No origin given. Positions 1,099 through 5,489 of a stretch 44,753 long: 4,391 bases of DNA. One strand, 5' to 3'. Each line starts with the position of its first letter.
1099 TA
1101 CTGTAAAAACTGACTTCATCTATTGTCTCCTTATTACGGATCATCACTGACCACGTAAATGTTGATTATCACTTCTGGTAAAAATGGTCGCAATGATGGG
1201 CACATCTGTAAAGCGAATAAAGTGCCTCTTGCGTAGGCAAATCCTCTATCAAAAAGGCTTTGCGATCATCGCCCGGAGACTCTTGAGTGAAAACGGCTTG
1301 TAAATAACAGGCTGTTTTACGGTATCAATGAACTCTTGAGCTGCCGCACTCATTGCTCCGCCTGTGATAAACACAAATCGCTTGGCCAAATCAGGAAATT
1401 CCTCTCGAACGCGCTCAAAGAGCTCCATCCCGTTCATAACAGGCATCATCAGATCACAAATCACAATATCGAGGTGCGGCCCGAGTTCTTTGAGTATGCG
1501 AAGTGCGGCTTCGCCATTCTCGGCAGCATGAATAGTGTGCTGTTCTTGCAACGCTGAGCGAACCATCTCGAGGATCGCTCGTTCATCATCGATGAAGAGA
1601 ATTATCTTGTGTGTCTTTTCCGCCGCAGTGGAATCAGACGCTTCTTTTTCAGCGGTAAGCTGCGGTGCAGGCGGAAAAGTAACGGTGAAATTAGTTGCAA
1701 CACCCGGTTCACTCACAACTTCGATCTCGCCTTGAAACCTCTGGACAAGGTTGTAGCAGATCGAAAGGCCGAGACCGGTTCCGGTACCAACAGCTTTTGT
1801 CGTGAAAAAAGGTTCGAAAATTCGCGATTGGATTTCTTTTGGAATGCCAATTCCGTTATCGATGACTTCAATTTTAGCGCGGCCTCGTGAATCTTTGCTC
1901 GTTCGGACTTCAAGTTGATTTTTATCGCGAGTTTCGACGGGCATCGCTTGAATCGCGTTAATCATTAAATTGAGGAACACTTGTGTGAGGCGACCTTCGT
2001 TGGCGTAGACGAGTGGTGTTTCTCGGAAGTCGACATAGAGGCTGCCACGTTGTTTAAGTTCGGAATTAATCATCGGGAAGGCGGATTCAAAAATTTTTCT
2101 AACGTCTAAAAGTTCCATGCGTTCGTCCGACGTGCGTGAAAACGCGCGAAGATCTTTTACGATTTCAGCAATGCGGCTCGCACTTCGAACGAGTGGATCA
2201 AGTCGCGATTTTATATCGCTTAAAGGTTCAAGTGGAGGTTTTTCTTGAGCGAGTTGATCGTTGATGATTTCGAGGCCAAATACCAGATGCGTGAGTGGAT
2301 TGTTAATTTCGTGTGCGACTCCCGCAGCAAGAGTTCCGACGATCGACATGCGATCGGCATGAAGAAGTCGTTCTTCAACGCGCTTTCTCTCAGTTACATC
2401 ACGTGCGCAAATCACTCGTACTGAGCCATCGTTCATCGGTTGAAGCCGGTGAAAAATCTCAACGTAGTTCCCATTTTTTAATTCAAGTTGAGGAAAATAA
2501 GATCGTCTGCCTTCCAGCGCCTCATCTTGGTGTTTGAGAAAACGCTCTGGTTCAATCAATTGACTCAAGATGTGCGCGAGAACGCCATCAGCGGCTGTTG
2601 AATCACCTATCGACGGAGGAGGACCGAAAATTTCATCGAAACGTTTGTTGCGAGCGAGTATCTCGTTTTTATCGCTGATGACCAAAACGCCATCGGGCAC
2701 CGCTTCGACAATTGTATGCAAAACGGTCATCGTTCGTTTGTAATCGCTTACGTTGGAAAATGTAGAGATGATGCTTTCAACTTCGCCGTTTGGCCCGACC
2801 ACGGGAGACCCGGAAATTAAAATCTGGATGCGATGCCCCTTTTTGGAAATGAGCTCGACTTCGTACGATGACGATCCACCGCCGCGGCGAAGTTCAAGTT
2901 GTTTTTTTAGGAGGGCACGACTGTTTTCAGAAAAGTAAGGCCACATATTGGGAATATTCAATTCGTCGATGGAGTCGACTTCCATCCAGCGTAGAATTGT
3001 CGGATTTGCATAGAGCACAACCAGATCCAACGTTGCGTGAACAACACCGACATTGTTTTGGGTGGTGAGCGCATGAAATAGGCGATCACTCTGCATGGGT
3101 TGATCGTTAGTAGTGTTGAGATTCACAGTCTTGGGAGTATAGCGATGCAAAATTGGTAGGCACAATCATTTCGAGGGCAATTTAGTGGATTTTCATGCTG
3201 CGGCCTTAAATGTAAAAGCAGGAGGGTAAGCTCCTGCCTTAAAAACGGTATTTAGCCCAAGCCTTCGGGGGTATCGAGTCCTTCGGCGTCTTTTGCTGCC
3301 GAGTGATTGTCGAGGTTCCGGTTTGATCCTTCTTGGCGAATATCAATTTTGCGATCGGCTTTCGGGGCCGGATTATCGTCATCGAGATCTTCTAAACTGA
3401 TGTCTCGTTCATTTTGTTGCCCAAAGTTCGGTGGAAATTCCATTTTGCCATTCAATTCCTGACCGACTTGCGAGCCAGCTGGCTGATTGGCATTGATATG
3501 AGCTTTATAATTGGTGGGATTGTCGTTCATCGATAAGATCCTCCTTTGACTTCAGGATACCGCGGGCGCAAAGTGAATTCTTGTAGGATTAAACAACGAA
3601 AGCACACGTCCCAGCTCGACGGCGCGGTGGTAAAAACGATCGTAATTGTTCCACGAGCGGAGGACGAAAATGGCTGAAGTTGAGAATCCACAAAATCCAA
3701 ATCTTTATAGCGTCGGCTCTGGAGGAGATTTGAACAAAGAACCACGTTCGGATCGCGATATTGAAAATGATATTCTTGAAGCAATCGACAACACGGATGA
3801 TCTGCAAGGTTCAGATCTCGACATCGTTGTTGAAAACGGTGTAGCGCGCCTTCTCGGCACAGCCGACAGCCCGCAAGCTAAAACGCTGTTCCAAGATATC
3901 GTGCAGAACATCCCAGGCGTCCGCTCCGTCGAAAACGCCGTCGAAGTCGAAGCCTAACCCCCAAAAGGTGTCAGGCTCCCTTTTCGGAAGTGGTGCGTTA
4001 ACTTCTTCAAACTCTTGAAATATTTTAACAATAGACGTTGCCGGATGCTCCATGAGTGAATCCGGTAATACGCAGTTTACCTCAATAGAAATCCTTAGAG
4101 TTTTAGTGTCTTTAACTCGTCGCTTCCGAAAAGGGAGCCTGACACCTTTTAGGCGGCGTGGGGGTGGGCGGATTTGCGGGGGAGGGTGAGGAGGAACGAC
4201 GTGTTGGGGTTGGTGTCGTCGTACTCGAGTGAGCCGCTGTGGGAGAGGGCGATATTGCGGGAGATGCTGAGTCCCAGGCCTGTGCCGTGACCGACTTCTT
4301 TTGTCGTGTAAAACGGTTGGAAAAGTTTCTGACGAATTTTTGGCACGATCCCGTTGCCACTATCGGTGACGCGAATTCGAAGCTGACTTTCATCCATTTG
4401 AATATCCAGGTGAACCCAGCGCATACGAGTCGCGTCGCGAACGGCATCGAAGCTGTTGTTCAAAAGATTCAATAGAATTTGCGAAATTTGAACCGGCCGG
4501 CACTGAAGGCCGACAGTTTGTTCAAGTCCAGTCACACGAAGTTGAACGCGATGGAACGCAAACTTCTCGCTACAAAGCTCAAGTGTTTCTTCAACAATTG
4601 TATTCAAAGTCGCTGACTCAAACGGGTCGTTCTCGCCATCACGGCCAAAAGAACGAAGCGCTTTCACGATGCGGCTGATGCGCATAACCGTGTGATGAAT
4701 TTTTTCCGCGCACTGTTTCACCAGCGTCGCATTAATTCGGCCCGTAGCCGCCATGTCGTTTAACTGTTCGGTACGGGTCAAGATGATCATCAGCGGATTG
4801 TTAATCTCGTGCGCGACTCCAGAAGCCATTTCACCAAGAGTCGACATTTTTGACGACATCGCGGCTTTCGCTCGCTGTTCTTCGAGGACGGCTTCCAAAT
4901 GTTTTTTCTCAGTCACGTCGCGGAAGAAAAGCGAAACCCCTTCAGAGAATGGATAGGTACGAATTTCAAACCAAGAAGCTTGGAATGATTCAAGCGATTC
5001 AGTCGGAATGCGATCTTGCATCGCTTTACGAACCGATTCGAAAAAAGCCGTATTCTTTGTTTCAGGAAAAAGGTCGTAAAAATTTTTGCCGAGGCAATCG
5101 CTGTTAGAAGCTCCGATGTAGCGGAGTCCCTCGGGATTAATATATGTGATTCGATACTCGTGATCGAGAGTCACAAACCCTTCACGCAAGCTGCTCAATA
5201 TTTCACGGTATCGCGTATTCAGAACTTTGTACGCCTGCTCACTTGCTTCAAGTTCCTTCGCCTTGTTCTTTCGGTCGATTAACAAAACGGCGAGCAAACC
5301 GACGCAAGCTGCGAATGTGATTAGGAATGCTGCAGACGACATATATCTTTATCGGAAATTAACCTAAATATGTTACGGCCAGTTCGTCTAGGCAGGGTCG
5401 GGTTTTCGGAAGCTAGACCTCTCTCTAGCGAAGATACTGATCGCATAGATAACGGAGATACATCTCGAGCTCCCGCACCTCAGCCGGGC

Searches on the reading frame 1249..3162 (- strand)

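Call 71: search_protein_families(library=pfam, proteins=[window:1249-3162:-], max_evalue=0.00001)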
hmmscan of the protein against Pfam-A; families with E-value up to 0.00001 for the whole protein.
window:1249-3162:- (637 aa): 8 families
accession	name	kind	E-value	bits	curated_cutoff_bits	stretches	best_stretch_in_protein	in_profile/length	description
PF02518.31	HATPase_c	-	3.7e-26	92.2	26.4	1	388-498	2-109/111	Histidine kinase-, DNA gyrase B-, and HSP90-like ATPase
PF00072.30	Response_reg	-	6.2e-18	65.4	30.2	1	521-633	1-110/111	Response regulator receiver domain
PF13426.13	PAS_9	-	2.2e-10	41.2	27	1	45-140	9-103/103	PAS domain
PF00512.31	HisKA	-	6.1e-09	36.2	26.9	1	276-344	3-63/66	His Kinase A (phospho-acceptor) domain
PF13188.13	PAS_8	-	1.9e-07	31.2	21.8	0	148-188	3-42/65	PAS domain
PF00989.32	PAS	-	2.3e-07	31.3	22.6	0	35-135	9-110/113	PAS fold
PF12860.13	PAS_7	-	1.4e-06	28.9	27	1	153-264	2-115/115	PAS fold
PF08448.16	PAS_4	-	3.6e-06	27.6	23.1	0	152-261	1-110/110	PAS fold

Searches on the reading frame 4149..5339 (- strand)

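Call 71: search_protein_families(library=pfam, proteins=[window:4149-5339:-], max_evalue=0.00001)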
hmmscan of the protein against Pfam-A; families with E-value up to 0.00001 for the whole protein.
window:4149-5339:- (396 aa): 6 families
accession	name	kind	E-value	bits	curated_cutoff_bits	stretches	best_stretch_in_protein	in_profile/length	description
PF02518.31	HATPase_c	-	2.4e-20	73.4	26.4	1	282-389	3-110/111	Histidine kinase-, DNA gyrase B-, and HSP90-like ATPase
PF08448.16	PAS_4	-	2.5e-13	50.7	23.1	1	48-146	1-109/110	PAS fold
PF00989.32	PAS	-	2.6e-10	40.8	22.6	1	43-112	2-71/113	PAS fold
PF00512.31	HisKA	-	8.4e-09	35.8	26.9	1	168-234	2-63/66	His Kinase A (phospho-acceptor) domain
PF14501.12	HATPase_c_5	-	2e-06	28.1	22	1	283-379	4-94/102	GHKL domain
PF13426.13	PAS_9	-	5.9e-06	26.9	27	0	53-144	2-103/103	PAS domain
